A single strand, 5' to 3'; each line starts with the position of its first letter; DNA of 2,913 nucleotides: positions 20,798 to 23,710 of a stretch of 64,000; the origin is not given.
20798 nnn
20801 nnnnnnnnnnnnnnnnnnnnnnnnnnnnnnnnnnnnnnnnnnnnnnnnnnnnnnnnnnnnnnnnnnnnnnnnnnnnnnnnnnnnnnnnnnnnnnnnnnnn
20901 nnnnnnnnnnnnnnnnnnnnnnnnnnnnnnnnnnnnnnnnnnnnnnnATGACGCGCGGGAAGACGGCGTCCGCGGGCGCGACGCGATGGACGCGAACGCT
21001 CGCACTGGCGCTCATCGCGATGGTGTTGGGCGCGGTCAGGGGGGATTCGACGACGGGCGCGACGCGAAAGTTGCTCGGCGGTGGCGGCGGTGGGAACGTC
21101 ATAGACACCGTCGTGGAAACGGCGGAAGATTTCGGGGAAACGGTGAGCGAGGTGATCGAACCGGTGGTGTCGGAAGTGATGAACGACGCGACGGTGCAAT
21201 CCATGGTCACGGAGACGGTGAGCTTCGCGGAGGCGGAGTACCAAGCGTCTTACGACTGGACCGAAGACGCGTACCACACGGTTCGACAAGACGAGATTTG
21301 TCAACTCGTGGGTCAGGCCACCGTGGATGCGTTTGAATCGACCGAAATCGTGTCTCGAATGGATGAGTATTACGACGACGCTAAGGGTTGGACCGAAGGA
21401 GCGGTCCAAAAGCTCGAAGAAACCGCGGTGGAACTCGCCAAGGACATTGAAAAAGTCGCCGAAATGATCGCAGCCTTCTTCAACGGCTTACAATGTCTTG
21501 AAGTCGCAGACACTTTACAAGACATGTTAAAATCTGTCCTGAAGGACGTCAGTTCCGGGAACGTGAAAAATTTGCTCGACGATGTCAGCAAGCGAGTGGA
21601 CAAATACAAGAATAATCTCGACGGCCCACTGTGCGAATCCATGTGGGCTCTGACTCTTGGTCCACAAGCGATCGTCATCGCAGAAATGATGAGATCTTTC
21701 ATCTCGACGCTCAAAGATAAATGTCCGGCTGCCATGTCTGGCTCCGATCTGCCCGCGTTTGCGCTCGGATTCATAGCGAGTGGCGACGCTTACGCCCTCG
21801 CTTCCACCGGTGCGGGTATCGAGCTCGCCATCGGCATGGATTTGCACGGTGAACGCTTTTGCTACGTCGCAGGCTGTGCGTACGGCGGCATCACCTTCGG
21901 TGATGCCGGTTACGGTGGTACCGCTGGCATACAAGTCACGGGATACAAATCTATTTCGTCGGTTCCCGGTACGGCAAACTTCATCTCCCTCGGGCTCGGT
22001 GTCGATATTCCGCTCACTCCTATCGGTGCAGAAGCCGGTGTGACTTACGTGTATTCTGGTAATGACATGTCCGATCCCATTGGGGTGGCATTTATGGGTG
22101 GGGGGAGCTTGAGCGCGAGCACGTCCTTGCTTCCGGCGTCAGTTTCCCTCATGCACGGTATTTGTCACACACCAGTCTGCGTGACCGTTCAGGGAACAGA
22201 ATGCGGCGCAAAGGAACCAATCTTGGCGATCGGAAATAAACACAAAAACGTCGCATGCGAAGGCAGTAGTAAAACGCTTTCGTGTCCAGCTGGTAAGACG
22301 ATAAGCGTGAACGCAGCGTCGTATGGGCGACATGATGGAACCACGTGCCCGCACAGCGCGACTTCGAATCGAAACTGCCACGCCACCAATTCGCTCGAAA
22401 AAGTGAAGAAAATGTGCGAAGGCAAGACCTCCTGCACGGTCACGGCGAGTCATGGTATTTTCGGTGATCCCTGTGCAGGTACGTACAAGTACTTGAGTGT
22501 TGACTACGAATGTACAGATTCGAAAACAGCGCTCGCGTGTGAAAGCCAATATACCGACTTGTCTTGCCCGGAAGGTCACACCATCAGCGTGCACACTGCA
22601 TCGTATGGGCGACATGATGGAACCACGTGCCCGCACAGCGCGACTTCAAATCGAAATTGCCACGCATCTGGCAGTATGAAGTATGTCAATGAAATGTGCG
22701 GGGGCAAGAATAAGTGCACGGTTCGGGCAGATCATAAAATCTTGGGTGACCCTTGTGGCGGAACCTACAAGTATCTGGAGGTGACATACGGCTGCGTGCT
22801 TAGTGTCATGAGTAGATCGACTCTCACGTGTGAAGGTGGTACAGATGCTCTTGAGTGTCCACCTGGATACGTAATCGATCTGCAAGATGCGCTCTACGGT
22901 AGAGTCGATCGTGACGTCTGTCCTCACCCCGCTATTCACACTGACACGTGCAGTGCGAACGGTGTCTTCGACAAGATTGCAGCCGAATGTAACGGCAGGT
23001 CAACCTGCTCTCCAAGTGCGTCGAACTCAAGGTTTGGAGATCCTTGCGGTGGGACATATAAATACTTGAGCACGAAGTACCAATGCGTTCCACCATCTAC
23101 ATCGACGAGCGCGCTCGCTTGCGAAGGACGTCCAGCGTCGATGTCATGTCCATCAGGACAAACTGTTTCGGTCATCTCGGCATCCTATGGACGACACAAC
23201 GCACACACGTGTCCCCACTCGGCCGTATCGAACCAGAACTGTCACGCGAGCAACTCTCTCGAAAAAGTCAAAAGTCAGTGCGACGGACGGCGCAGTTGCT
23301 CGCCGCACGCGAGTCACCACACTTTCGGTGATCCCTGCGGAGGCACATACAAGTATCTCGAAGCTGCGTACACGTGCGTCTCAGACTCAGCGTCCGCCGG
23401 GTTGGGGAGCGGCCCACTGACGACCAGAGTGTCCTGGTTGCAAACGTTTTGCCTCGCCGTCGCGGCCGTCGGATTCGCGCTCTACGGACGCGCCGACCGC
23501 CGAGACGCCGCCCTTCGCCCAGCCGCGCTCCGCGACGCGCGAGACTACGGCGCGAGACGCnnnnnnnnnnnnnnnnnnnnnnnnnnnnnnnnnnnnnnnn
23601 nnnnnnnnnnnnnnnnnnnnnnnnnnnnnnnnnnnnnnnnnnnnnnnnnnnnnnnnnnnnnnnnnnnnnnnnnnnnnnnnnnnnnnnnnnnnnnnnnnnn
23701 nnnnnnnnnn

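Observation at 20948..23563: Membrane-anchored protein with four tandem SUEL/rhamnose-binding lectin domains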

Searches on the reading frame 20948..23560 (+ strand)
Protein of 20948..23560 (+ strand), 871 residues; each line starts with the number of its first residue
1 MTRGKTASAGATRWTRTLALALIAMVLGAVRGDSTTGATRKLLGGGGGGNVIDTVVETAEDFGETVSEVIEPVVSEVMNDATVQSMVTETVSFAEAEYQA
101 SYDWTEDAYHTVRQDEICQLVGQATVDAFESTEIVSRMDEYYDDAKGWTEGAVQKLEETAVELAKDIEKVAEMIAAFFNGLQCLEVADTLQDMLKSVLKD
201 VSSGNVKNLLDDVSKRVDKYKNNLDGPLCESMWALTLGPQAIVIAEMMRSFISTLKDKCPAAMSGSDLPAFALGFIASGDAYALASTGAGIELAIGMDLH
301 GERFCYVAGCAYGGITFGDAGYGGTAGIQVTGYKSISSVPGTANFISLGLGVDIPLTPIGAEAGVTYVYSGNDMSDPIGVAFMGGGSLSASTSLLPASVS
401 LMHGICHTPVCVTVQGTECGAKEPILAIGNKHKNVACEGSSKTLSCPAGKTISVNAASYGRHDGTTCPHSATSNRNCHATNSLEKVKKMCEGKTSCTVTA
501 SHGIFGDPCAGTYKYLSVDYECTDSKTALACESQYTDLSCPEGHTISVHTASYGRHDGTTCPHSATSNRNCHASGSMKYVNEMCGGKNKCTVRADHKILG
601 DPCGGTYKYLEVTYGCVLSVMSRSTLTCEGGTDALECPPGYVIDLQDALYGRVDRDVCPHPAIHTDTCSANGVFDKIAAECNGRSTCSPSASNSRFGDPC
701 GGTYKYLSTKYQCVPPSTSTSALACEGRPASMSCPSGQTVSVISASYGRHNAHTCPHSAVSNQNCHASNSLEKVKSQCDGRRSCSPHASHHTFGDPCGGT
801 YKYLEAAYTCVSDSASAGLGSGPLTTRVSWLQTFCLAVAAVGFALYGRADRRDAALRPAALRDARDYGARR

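Call 4: search_protein_families(library=pfam, proteins=[window:20948-23560:+], max_evalue=0.1)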
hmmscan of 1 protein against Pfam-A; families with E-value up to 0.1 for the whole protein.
window:20948-23560:+ (871 aa): 1 family
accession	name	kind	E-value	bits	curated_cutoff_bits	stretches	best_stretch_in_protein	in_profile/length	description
PF02140.24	SUEL_Lectin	-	3.5e-100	329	31.4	4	444-522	1-80/80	D-galactoside/L-rhamnose binding SUEL lectin domain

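Call 8: find_homologous_proteins(query=window:20948-23560:+)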
Query window:20948-23560:+ (871 aa): 10 proteins with E <= 0.001 among 8000 candidates.
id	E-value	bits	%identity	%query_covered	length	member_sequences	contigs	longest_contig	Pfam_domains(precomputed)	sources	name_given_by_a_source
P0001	0.0e+0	1993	100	100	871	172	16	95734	PF02140.24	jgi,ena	jgi:hypothetical protein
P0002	0.0e+0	1771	81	83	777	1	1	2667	PF02140.24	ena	-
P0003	0.0e+0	1593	82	96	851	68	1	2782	PF02140.24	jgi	jgi:hypothetical protein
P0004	0.0e+0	1399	68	79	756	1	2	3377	PF02140.24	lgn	-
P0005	0.0e+0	1169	63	69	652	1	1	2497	PF02140.24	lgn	-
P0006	3.9e-161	556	50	61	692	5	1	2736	PF02140.24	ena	-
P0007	1.1e-155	538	49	61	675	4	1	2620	PF02140.24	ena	-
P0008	2.2e-155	537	49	60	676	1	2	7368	PF02140.24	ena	-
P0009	3.0e-154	533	48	61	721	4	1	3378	PF02140.24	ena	-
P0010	5.2e-104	367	53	38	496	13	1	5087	-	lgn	-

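Call 11: find_encoding_contigs(protein=P0001, flank=10000, max_places=6)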
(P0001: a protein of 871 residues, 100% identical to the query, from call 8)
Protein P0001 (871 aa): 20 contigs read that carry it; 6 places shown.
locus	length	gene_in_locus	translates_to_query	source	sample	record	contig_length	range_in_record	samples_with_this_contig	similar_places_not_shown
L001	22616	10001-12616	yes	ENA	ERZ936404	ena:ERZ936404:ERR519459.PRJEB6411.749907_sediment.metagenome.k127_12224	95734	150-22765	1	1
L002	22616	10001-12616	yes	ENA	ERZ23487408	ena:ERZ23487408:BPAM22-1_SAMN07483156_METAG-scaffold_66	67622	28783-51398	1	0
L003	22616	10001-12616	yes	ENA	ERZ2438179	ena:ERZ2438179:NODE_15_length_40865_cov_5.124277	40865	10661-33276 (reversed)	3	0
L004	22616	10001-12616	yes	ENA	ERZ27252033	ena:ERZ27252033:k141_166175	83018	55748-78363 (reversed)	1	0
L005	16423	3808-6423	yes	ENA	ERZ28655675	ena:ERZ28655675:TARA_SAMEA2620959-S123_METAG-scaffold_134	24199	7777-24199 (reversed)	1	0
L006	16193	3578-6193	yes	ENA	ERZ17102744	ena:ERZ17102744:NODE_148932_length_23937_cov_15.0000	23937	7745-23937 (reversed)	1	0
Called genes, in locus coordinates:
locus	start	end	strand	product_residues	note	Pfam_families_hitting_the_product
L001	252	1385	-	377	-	PF02492:cobW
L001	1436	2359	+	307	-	PF08423:Rad51, PF13481:AAA_25 (weak), PF06745:ATPase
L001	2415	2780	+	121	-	-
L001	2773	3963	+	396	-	PF00899:ThiF, PF08825:E2_bind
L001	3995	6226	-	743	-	PF03407:Nucleotid_trans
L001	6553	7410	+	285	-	PF02421:FeoB_N (faint), PF01926:MMR_HSR1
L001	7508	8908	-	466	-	PF01266:DAO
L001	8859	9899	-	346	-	PF04177:TAP42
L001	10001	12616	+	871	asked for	PF02140:SUEL_Lectin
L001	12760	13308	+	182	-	PF01585:G-patch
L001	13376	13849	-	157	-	-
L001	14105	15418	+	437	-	PF04055:Radical_SAM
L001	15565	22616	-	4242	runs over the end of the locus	PF12624:VPS13_N, PF25033:VPS13_M (faint), PF06101:Vps62, PF06398:Pex24p (weak), PF25036:VPS13_VAB (weak), PF25037:VPS13_C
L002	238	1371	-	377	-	PF02492:cobW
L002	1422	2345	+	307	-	PF08423:Rad51, PF13481:AAA_25 (weak), PF06745:ATPase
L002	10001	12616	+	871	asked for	PF02140:SUEL_Lectin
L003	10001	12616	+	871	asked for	PF02140:SUEL_Lectin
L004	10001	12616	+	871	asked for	PF02140:SUEL_Lectin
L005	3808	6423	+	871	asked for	PF02140:SUEL_Lectin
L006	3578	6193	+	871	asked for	PF02140:SUEL_Lectin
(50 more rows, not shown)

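Call 16: find_encoding_contigs(protein=P0003, flank=3000, max_places=3)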
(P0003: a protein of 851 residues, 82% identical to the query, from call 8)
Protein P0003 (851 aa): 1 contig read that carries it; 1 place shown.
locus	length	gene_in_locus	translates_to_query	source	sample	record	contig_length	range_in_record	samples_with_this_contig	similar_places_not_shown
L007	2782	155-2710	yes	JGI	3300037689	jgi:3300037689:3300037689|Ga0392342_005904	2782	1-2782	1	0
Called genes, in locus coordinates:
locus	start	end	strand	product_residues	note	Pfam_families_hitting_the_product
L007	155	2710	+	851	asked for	PF02140:SUEL_Lectin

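Call 17: find_encoding_contigs(protein=P0002, flank=3000, max_places=3)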
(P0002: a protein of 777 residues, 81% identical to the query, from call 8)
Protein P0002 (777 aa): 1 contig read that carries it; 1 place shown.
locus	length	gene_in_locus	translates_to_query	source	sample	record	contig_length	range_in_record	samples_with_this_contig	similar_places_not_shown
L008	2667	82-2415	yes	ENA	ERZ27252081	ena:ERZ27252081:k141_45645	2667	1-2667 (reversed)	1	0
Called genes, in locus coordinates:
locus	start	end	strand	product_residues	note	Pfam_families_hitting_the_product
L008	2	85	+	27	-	?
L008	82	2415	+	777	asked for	PF02140:SUEL_Lectin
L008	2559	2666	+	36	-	?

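Call 18: find_encoding_contigs(protein=P0004, flank=3000, max_places=3)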
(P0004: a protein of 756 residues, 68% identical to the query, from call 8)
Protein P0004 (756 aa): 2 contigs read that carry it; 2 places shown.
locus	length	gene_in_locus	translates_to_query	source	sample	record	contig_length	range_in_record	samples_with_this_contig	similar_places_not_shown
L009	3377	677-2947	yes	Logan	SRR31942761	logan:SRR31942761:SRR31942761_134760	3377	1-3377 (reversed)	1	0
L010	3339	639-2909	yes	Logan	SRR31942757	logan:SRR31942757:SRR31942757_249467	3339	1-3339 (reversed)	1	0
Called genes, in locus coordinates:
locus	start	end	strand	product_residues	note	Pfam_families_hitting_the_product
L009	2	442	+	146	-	?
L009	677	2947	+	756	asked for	PF02140:SUEL_Lectin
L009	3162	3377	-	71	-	?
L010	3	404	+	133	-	?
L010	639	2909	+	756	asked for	PF02140:SUEL_Lectin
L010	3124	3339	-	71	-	?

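Call 32: list_cluster_members(proteins=[P0001, P0003, P0006, P0010, P0011, P0012, P0014])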
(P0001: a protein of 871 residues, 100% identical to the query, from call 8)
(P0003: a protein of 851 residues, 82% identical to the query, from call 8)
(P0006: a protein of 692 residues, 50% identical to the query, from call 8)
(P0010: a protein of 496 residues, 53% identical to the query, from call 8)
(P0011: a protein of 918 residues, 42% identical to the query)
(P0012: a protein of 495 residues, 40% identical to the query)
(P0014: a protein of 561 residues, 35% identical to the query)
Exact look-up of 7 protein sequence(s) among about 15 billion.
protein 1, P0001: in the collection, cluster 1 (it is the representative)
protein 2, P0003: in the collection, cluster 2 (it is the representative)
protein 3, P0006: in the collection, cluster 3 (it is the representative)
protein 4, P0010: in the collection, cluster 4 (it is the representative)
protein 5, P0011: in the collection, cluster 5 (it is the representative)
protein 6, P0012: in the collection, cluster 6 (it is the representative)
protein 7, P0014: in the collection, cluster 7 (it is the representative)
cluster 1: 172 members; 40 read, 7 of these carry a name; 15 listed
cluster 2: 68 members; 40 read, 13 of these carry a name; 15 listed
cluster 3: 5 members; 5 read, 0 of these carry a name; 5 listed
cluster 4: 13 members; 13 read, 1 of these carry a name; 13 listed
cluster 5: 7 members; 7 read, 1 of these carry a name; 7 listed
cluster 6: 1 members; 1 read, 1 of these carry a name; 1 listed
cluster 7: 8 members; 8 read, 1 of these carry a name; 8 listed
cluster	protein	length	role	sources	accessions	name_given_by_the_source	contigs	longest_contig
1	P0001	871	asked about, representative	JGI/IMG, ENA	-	hypothetical protein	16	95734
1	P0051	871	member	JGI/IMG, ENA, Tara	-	hypothetical protein | strand:+ start:127 stop:2742 length:2616 start_codon:yes stop_codon:yes gene_type:complete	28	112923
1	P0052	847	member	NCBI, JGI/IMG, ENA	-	hypothetical protein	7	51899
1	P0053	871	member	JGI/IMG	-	hypothetical protein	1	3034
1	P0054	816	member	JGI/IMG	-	hypothetical protein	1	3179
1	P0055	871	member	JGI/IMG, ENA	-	hypothetical protein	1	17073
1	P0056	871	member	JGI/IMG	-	hypothetical protein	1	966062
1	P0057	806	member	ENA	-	-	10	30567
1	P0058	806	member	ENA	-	-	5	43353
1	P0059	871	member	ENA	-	-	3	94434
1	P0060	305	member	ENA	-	-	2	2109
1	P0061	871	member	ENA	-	-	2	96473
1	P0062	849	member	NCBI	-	-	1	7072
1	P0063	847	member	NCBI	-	-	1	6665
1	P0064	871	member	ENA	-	-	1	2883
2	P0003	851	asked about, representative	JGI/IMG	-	hypothetical protein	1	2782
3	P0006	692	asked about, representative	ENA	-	-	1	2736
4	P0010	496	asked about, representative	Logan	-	-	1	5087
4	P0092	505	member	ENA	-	-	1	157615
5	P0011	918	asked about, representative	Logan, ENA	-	-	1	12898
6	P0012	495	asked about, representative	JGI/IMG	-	hypothetical protein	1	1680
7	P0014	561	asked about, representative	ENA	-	-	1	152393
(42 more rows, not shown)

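Call 71: find_encoding_contigs(protein=P0008, flank=6000, max_places=2)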
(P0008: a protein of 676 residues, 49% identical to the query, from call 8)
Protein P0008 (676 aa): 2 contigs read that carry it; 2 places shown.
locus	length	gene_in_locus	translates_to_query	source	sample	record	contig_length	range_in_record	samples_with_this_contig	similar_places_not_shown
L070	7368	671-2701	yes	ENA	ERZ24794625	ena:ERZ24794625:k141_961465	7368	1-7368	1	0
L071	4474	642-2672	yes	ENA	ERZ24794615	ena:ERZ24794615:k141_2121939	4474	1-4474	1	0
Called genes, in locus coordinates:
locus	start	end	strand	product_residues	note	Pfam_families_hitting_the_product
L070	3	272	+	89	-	?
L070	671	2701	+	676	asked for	PF02140:SUEL_Lectin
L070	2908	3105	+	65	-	-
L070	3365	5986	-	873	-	PF02861:Clp_N, PF23569:NBD_SMAX1, PF00004:AAA, PF17871:AAA_lid_9, PF00158:Sigma54_activat, PF00004:AAA, PF07724:AAA_2, PF07728:AAA_5, +7 more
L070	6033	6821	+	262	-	PF00378:ECH_1, PF16113:ECH_2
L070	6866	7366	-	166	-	?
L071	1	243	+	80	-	?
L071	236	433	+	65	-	-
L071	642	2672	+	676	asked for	PF02140:SUEL_Lectin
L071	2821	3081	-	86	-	PF06747:CHCH (weak)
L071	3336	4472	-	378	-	?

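Call 72: find_encoding_contigs(protein=P0010, flank=6000, max_places=2)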
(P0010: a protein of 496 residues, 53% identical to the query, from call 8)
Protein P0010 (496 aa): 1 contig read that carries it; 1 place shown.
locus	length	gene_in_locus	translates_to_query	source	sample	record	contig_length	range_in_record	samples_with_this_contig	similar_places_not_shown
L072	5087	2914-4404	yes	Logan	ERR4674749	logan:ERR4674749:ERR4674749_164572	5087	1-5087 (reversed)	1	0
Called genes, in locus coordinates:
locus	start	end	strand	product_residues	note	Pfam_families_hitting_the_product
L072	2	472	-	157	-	?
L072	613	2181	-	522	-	PF02881:SRP54_N, PF00448:SRP54, PF02978:SRP_SPB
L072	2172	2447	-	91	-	-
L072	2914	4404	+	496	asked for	-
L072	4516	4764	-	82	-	-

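Call 73: find_encoding_contigs(protein=P0092, flank=8000, max_places=2)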
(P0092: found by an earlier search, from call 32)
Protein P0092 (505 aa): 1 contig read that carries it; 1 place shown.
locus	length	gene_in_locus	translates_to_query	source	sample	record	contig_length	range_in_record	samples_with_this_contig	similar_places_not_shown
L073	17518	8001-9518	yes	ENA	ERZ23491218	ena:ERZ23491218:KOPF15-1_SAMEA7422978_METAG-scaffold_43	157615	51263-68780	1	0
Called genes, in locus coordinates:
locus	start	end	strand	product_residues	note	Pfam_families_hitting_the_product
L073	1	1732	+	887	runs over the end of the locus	PF17900:Peptidase_M1_N, PF01433:Peptidase_M1, PF11940:DUF3458, PF17432:DUF3458_C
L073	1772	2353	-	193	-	-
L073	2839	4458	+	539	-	PF05577:Peptidase_S28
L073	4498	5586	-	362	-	PF00085:Thioredoxin, PF14561:TPR_20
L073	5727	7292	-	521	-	PF02881:SRP54_N, PF00448:SRP54, PF02978:SRP_SPB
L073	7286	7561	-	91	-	-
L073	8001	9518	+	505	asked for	-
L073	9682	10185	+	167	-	-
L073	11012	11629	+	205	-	PF00153:Mito_carr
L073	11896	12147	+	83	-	-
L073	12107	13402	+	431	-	PF01926:MMR_HSR1 (faint), PF03193:RsgA_GTPase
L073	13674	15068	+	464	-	PF09766:FmiP_Thoc5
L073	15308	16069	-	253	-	PF00686:CBM_20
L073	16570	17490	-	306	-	PF16697:Yop-YscD_cpl, PF00498:FHA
